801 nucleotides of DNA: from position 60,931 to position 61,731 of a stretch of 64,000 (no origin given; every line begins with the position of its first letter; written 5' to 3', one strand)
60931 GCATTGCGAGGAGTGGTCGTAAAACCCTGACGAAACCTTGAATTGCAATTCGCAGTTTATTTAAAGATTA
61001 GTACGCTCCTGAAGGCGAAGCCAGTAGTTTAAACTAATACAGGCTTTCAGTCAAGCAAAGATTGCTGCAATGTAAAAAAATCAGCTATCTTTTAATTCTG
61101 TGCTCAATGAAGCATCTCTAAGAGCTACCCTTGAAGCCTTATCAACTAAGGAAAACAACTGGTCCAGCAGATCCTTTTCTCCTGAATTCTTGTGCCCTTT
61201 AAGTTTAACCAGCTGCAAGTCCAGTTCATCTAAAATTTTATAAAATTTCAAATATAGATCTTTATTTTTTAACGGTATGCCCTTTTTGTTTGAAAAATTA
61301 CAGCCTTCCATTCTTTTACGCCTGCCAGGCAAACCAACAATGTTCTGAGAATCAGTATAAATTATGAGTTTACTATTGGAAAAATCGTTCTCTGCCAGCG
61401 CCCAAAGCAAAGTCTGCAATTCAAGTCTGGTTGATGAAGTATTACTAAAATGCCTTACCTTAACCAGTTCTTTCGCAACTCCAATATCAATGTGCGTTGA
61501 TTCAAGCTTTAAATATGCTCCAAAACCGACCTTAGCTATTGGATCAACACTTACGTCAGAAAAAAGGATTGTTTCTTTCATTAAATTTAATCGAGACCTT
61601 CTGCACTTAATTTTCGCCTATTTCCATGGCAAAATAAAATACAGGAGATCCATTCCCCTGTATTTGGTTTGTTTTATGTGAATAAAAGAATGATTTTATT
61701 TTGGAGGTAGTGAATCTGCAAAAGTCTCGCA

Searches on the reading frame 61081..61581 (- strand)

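Call 13: search_protein_families(library=pfam, proteins=[window:61081-61581:-], max_evalue=0.01)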
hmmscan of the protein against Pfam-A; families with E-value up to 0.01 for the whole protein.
window:61081-61581:- (166 aa): 1 family
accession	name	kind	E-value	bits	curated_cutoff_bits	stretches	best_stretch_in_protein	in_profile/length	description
PF00075.30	RNase_H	-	1.7e-10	41.6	25.8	1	3-142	3-135/141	RNase H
